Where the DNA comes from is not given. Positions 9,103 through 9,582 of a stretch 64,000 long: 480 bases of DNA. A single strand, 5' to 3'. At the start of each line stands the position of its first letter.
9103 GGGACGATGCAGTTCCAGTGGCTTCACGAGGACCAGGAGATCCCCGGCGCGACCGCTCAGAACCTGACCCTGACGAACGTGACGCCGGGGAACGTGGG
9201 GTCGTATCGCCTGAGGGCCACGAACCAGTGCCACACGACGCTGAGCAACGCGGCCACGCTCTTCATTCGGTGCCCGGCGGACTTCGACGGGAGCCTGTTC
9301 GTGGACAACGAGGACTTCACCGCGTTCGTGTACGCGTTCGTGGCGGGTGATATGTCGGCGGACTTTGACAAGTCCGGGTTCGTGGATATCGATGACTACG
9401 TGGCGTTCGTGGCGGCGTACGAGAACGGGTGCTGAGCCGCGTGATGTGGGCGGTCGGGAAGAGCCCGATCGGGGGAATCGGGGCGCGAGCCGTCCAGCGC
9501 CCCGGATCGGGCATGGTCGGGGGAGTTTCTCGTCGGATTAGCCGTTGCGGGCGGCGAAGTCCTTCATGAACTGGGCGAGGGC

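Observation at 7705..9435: GC-type dockerin C-terminal anchors on two unrelated secreted enzymes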

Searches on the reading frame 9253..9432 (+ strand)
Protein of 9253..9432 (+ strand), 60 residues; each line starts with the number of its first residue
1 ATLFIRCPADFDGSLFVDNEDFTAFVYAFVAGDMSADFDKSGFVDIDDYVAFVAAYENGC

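Call 21: search_solved_structures(query=A2, max_evalue=1, show_alignments=3)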
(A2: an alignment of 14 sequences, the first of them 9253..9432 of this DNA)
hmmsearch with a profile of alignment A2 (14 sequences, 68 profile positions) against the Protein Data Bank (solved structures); distinct sequences matched with E-value up to 1: 54.
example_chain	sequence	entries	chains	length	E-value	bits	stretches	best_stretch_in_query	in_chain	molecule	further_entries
2kyc_A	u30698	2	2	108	1.4e-05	28.1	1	45-67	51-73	Parvalbumin, thymic CPV3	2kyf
7jtk_M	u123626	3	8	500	2.7e-05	27.1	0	43-60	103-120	Flagellar radial spoke protein 7 | Radial spoke protein 7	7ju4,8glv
1ttx_A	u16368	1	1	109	0.00028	23.9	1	17-62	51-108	Oncomodulin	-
2kqy_A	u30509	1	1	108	0.00038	23.5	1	17-63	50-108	Parvalbumin, thymic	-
5xnd_A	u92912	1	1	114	0.00039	23.5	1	14-62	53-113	Parvalbumin beta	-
3fs7_A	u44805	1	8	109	0.00046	23.2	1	17-63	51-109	Parvalbumin, thymic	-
8x3a_A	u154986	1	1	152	0.0017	21.4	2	10-59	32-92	Serine protease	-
8x39_A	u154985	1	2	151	0.0019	21.3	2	10-59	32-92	Serine protease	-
1a75_A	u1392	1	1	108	0.0031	20.6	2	15-63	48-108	PARVALBUMIN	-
1a75_B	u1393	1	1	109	0.0031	20.6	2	15-63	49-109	PARVALBUMIN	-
1bu3_A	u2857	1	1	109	0.0042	20.2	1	15-63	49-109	CALCIUM-BINDING PROTEIN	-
9b26_A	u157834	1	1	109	0.0051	19.9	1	17-63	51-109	Parvalbumin beta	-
2mbx_A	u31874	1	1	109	0.0051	19.9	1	17-63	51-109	Parvalbumin beta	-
1cdp_A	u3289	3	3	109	0.0056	19.8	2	15-63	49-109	CADMIUM-SUBSTITUTED CALCIUM-BINDING PARVALBUMIN B | CALCIUM-BINDING PARVALBUMIN | CALCIUM-BINDING PARVALBUMIN B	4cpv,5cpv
8glv_EZ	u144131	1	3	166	0.0067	19.5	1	8-59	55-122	Dynein regulatory complex protein 8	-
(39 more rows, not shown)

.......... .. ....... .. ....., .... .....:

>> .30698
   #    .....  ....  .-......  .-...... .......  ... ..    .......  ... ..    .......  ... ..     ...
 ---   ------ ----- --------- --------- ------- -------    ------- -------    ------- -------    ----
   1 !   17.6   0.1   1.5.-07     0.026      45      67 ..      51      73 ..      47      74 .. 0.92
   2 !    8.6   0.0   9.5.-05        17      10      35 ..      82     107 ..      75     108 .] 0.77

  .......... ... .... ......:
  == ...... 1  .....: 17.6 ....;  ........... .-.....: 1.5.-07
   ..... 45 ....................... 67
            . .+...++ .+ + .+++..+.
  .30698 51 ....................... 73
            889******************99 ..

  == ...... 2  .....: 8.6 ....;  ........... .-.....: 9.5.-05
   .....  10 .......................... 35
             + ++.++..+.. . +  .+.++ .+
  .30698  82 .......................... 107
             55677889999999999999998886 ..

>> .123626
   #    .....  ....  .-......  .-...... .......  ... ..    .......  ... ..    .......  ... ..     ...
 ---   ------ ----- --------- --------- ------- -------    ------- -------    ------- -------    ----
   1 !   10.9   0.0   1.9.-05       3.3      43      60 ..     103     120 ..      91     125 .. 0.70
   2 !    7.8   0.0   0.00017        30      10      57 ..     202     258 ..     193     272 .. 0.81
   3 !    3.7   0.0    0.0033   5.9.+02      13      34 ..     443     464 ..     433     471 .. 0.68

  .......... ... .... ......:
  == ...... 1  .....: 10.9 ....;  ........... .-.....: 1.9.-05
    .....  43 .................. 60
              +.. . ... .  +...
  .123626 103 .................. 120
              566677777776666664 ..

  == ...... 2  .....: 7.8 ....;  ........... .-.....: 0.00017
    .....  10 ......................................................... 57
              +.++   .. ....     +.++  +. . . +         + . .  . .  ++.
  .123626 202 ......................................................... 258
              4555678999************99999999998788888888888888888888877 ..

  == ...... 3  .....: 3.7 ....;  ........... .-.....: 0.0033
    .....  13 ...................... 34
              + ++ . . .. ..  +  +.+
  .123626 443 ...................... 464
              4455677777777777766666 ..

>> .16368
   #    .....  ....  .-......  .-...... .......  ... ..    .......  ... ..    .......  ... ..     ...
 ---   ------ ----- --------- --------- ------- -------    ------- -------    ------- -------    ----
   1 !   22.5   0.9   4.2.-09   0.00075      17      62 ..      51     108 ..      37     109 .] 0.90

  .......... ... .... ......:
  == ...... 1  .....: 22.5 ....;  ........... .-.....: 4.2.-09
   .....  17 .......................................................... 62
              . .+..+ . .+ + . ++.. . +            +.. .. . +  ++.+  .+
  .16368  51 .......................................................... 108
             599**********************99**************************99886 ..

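Call 22: search_protein_representatives(alignment_id=A2)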
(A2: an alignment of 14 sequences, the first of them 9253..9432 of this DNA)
Query: 14 sequences, 68 profile positions. Proteins with E-value up to 0.001 (for the whole library): 8085; up to 1e-10: 846; up to 1e-30: 2. The best 150 are listed.
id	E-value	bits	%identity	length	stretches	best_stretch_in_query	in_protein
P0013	5.8e-38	144.7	-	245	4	9-68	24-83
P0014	7.1e-32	125.2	-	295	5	8-68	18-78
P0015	7.5e-29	115.5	-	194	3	11-68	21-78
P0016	1.1e-28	115.0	-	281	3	12-65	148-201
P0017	1.8e-27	111.1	-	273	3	14-65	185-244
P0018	2.3e-27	110.7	-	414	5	13-59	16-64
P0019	1.5e-26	108.1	-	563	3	14-66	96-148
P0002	9.3e-26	105.6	-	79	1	10-68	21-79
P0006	1.8e-25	104.6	-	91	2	5-68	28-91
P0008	3.3e-25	103.8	-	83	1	6-68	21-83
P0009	5.1e-25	103.2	-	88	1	5-68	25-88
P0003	9.9e-25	102.3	-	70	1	5-68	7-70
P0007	6.4e-24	99.7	-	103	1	5-68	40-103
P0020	9.1e-24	99.2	-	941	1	11-68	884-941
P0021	1.2e-23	98.9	-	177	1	10-68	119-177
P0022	1.4e-23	98.6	-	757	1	14-68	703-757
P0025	1.9e-23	98.2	-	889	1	11-68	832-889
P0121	5.7e-21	90.3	-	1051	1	7-68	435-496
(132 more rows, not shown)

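Call 28: search_protein_families(library=pfam, alignment_id=A3, max_evalue=0.001)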
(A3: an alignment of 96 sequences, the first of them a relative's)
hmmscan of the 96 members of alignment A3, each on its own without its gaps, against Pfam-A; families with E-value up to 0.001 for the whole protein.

A. member 1, P0013 (245 aa): 3 families
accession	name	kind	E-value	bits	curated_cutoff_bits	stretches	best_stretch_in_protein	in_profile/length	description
PF13405.12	EF-hand_6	-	6.9e-08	32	25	0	59-75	9-25/30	EF-hand domain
PF00036.39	EF-hand_1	-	3.2e-06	26.7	25.4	0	32-50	9-27/29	EF hand domain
PF13499.12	EF-hand_7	-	3.9e-06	27.5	30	0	112-180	11-65/67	EF-hand domain pair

B. families by the number of members that match (of 96 scanned): 67 families (the first 25 are shown)
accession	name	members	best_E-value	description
PF00036.39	EF-hand_1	26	4.1e-10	EF hand domain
PF07679.22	I-set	17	4e-24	Immunoglobulin I-set domain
PF13927.12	Ig_3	17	2.3e-23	Immunoglobulin domain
PF13405.12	EF-hand_6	16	6.9e-08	EF-hand domain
PF13895.12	Ig_2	7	1.5e-11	Immunoglobulin domain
PF00404.24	Dockerin_1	6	3.7e-30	Dockerin type I domain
PF13517.12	FG-GAP_3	5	1.3e-84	FG-GAP-like repeat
PF01839.29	FG-GAP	5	6.8e-40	FG-GAP repeat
PF13499.12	EF-hand_7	5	1.1e-08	EF-hand domain pair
PF13202.12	EF-hand_5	5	4.3e-07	EF hand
PF24251.1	DUF7453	4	2.7e-74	Family of unknown function (DUF7453)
PF07691.17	PA14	4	3.3e-38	PA14 domain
PF17164.10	DUF5122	4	7.2e-23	Domain of unknown function (DUF5122) beta-propeller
PF17963.7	Big_9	4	4.3e-16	Bacterial Ig domain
PF24681.1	Kelch_KLHDC2_KLHL20_DRC7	3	1.2e-43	KLHDC2/KLHL20/DRC7 Kelch-repeats domain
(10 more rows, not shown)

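Call 29: predict_structure(alignment_id=A2)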
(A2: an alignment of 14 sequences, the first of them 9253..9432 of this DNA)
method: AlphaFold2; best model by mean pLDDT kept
length: 60 residues; sequences in the alignment: 14
mean_pLDDT: 91.4   pTM: 0.76
mean pLDDT of the five models: 91.4, 91.1, 90.7, 90.6, 90.3
residues with pLDDT >= 90: 49; 70-90: 6; 50-70: 3; < 50: 2
segments of 3 or more residues with pLDDT < 50: none
pLDDT, mean of each block of 10 residues (from residue 1): 72 93 98 97 98 91
secondary structure, 60 per line:
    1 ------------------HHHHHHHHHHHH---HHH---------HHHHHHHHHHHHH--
elements in order: H19-30 H46-58

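Call 31: fold_search(model_id=the predicted structure, library=pdb)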
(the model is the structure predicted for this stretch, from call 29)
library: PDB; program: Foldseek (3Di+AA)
matches with E <= 10: 17; with E <= 0.001: 0
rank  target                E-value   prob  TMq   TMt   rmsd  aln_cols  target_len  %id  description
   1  2ozn_B                2.2e+00  0.41  0.57  0.30   2.2        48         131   21  The Cohesin-Dockerin Complex of NagJ and NagH from Clostridium perfringens (released 2008-05-06)
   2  2y3n_B                2.8e+00  0.41  0.64  0.64   2.5        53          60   19  Type II cohesin-dockerin domain from Bacteroides cellolosolvens (released 2012-01-11)
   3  5mwc_D                4.0e+00  0.04  0.22  0.07  10.0        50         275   30  Crystal structure of the genetically-encoded green calcium indicator NTnC in its calcium bound state (released 2018-02-14)
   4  6fgo_F                4.5e+00  0.12  0.43  0.40   8.5        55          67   14  Fc in complex with engineered calcium binding domain Z (released 2018-06-20)
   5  6fgo_G                5.9e+00  0.09  0.42  0.40   8.5        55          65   14  Fc in complex with engineered calcium binding domain Z (released 2018-06-20)
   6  7w5z_T1               5.9e+00  0.04  0.27  0.23   8.3        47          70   17  Cryo-EM structure of Tetrahymena thermophila mitochondrial complex IV, composite dimer model (released 2022-04-06)
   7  1sg9_A                6.2e+00  0.03  0.28  0.09  11.1        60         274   18  Crystal structure of Thermotoga maritima protein HEMK, an N5-glutamine methyltransferase (released 2004-08-17)
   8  6u39_M                7.1e+00  0.03  0.31  0.16   8.4        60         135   17  2.4 Angstrom crystal structure of the D129G Ca-CaM:CaV1.2 IQ domain complex (released 2020-02-19)
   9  2vvn_A                7.1e+00  0.02  0.29  0.04  12.0        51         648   22  BtGH84 in complex with NH-Butylthiazoline (released 2008-07-01)
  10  1odb_A                7.6e+00  0.04  0.33  0.24   7.9        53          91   15  THE CRYSTAL STRUCTURE OF HUMAN S100A12 - COPPER COMPLEX (released 2003-06-12)
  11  2guz_B                8.7e+00  0.04  0.32  0.31   4.8        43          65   16  Structure of the Tim14-Tim16 complex of the mitochondrial protein import motor (released 2006-10-03)
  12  4aiu                  9.3e+00  0.02  0.29  0.04  12.1        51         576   22  A complex structure of BtGH84 (released 2012-06-20)
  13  9k7x_B                9.3e+00  0.02  0.27  0.21  10.1        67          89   12  Crystal structure of designed calcium-induced homotrimer C3-Ca1-DN*3-20 (released 2025-10-29)
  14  6u39_K                9.9e+00  0.03  0.31  0.15   8.6        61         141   13  2.4 Angstrom crystal structure of the D129G Ca-CaM:CaV1.2 IQ domain complex (released 2020-02-19)
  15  9d1l                  9.9e+00  0.03  0.32  0.06   8.5        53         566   13  Lucilia cuprina alpha esterase 7 directed evolution round 1 (released 2025-08-13)
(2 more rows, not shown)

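Call 33: find_related_loci(query=A2, collection=genome_contigs, flank=6000)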
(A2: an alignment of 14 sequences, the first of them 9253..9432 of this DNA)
Query A2 (60 aa) in genome_contigs; peptide patterns used: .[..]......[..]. (x = any residue, [..] = any of these).
333 stretches matched a pattern; 280 encode a relative of the query (tblastn E <= 1e-3); the best 80 are kept; 75 distinct loci.
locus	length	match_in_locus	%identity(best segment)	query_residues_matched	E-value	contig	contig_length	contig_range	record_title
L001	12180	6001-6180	77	1-60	1e-26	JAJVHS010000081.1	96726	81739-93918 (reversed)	MAG: Phycisphaerales bacterium isolate Bin_122_1R c_000000001007, whole genome shotgun sequence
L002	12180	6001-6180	73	1-60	8e-24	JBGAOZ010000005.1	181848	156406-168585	MAG: Phycisphaerales bacterium isolate MAG_AAO_H125.32 AAOH125-32_opera_contig_367, whole genome shotgun sequence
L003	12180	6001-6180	68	1-60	4e-22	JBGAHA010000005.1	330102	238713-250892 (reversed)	MAG: Phycisphaerales bacterium isolate MAG_MBR_H125.18 MBRH125-18_opera_contig_242, whole genome shotgun sequence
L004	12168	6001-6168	71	5-60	6e-22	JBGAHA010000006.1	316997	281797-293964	MAG: Phycisphaerales bacterium isolate MAG_MBR_H125.18 MBRH125-18_opera_contig_253, whole genome shotgun sequence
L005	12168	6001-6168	73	5-60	1e-21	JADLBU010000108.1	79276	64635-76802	MAG: Phycisphaerales bacterium isolate SJ192 c_000001419667, whole genome shotgun sequence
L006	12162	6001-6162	74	7-60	4e-21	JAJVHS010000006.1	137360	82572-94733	MAG: Phycisphaerales bacterium isolate Bin_122_1R c_000000000615, whole genome shotgun sequence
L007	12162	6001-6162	72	7-60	6e-21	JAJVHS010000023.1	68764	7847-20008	MAG: Phycisphaerales bacterium isolate Bin_122_1R c_000000001488, whole genome shotgun sequence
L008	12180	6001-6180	67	1-60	7e-21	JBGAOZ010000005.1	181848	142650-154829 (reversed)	MAG: Phycisphaerales bacterium isolate MAG_AAO_H125.32 AAOH125-32_opera_contig_367, whole genome shotgun sequence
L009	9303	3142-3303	70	7-60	1e-20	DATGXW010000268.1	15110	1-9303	MAG TPA_asm: Phycisphaerales bacterium isolate SMAG_U10619 k141_204405, whole genome shotgun sequence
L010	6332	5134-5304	76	7-60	1e-20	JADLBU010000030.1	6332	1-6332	MAG: Phycisphaerales bacterium isolate SJ192 c_000000366670, whole genome shotgun sequence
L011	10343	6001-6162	72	7-60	2e-20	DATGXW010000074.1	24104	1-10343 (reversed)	MAG TPA_asm: Phycisphaerales bacterium isolate SMAG_U10619 k141_278174, whole genome shotgun sequence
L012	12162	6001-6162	72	7-60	2e-20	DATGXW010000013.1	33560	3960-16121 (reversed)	MAG TPA_asm: Phycisphaerales bacterium isolate SMAG_U10619 k141_273740, whole genome shotgun sequence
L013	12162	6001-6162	72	7-60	2e-20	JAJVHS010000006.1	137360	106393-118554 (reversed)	MAG: Phycisphaerales bacterium isolate Bin_122_1R c_000000000615, whole genome shotgun sequence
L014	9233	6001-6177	63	7-60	3e-20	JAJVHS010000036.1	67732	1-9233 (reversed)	MAG: Phycisphaerales bacterium isolate Bin_122_1R c_000000001511, whole genome shotgun sequence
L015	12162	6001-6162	72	7-60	4e-20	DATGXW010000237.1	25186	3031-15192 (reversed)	MAG TPA_asm: Phycisphaerales bacterium isolate SMAG_U10619 k141_141482, whole genome shotgun sequence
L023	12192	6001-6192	63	1-60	1e-19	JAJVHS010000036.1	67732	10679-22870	MAG: Phycisphaerales bacterium isolate Bin_122_1R c_000000001511, whole genome shotgun sequence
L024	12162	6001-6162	70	7-60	1e-19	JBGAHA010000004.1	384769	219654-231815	MAG: Phycisphaerales bacterium isolate MAG_MBR_H125.18 MBRH125-18_opera_contig_188, whole genome shotgun sequence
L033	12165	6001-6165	69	6-60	3e-19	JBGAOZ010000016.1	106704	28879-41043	MAG: Phycisphaerales bacterium isolate MAG_AAO_H125.32 AAOH125-32_opera_contig_750, whole genome shotgun sequence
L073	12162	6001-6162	67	7-60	4e-18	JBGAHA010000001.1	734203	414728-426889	MAG: Phycisphaerales bacterium isolate MAG_MBR_H125.18 MBRH125-18_opera_contig_50, whole genome shotgun sequence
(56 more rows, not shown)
